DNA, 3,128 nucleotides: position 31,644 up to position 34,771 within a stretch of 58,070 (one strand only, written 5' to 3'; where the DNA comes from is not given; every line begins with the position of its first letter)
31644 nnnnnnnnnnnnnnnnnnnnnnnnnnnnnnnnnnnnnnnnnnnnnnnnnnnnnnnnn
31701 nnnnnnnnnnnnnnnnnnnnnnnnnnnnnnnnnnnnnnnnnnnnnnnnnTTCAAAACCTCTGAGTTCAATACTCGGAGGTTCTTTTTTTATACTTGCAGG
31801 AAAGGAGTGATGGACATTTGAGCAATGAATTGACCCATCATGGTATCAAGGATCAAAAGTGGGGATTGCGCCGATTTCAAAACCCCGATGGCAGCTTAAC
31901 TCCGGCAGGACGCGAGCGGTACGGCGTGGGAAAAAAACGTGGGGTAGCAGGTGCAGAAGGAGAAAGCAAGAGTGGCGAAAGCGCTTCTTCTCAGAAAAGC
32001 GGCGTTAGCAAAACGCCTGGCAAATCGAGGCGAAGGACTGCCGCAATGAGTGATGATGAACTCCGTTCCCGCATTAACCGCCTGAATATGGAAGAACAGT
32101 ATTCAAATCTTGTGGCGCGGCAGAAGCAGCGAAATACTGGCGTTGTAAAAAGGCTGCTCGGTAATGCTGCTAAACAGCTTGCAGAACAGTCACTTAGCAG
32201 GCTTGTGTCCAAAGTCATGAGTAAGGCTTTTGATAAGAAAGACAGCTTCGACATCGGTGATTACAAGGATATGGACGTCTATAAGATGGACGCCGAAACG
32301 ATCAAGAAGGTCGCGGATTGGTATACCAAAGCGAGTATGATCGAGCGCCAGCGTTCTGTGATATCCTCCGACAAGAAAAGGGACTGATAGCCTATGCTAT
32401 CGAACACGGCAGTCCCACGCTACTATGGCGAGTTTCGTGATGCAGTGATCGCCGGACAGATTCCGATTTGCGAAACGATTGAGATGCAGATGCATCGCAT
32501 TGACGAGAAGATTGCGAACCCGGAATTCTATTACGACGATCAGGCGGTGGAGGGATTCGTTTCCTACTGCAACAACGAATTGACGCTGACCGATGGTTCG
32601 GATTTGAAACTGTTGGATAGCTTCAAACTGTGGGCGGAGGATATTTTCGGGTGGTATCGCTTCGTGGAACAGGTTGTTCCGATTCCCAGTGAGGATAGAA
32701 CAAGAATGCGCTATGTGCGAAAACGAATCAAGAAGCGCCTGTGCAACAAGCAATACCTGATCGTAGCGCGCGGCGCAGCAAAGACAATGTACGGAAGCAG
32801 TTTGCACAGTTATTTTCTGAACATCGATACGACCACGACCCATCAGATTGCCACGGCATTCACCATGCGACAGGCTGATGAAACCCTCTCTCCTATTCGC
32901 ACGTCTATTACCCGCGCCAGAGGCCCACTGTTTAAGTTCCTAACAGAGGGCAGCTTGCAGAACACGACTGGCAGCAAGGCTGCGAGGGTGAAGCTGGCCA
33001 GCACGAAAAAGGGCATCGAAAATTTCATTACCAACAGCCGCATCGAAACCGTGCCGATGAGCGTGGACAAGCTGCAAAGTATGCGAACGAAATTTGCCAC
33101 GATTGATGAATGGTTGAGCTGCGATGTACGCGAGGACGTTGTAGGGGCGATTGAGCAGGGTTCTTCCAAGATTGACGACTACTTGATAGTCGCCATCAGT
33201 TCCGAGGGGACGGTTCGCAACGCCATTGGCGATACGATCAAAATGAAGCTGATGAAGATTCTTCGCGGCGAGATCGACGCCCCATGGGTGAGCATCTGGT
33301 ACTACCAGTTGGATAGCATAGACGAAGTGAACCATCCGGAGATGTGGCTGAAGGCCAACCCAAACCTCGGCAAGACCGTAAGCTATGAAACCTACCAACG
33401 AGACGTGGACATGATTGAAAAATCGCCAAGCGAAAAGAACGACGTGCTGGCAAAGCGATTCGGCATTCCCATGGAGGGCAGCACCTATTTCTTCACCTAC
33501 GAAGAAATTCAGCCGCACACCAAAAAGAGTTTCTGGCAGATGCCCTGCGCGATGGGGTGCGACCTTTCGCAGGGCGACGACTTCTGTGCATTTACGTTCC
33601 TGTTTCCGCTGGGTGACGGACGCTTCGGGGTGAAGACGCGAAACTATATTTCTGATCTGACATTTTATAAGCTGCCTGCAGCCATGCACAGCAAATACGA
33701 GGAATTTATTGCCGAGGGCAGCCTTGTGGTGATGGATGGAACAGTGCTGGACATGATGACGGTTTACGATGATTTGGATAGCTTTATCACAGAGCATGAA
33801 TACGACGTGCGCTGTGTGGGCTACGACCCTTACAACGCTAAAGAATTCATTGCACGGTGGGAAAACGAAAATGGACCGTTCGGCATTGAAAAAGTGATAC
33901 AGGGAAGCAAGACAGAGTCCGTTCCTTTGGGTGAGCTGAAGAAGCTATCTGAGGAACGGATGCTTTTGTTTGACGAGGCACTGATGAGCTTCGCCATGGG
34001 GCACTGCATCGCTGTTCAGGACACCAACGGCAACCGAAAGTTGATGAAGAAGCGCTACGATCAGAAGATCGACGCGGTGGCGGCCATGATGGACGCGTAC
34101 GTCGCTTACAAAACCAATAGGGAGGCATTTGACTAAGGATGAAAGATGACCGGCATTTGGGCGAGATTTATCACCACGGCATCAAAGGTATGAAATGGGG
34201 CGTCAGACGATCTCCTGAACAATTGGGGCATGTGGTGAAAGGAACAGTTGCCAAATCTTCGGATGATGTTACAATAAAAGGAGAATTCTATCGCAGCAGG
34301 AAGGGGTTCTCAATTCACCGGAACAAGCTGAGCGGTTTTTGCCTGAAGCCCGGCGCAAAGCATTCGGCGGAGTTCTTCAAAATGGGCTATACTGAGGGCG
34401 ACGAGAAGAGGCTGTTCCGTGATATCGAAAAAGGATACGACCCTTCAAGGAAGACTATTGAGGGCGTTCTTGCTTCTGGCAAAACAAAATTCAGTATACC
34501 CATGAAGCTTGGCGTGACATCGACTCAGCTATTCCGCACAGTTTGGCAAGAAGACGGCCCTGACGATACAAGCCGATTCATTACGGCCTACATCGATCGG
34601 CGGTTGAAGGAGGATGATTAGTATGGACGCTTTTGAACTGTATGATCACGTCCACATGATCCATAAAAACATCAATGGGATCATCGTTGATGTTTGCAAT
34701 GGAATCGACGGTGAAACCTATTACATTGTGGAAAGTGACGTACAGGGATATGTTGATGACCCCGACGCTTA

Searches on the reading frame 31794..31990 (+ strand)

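Call 28: search_protein_families(library=pfam, proteins=[window:31794-31990:+], max_evalue=10)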
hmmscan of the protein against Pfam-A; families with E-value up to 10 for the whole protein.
window:31794-31990:+ (65 aa): 1 family
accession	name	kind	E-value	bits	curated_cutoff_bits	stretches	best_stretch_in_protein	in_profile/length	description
PF23847.1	DUF7211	-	0.03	14.2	27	1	10-27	5-22/25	Family of unknown function (DUF7211)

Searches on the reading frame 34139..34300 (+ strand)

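Call 28: search_protein_families(library=pfam, proteins=[window:34139-34300:+], max_evalue=10)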
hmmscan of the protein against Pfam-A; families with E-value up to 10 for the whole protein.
window:34139-34300:+ (54 aa): 1 family
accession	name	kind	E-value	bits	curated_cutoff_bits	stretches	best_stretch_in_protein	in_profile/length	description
PF23847.1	DUF7211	-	1.8e-10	40.5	27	1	9-26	7-24/25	Family of unknown function (DUF7211)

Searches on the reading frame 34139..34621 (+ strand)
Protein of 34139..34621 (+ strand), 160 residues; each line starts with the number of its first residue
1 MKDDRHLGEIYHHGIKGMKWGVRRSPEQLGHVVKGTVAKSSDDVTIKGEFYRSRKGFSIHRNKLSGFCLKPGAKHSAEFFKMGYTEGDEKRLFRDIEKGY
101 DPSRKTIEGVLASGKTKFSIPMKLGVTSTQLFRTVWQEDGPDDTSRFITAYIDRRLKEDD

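Call 26: search_protein_families(library=phrogs, proteins=[window:34139-34621:+], max_evalue=0.001)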
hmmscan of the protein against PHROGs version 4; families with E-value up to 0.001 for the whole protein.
window:34139-34621:+ (160 aa): 8 families
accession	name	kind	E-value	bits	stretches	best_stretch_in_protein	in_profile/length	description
phrog_32444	-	unknown function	1.5e-05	25.9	1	9-33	7-31/220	-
phrog_11022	-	unknown function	3.1e-05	25.2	1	9-31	44-66/227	-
phrog_7021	-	unknown function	4.7e-05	23.8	1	10-43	193-228/330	-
phrog_24711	-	unknown function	4.7e-05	23.1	1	6-64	337-392/532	-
phrog_7502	-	unknown function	0.00012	22.9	1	11-30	10-29/298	-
phrog_34327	-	unknown function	0.00016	22.5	1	6-27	11-32/167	-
phrog_35934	-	head and packaging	0.00051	20.3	1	11-40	14-43/331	virion structural protein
phrog_14126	-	unknown function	0.00056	19.9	1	11-49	33-74/447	-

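Call 27: search_protein_families(library=pfam, proteins=[window:34139-34621:+], max_evalue=0.01)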
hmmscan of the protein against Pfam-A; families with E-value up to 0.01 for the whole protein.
window:34139-34621:+ (160 aa): 1 family
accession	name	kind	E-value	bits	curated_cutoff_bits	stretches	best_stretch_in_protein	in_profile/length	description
PF23847.1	DUF7211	-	1.4e-09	37.6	27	1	10-26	8-24/25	Family of unknown function (DUF7211)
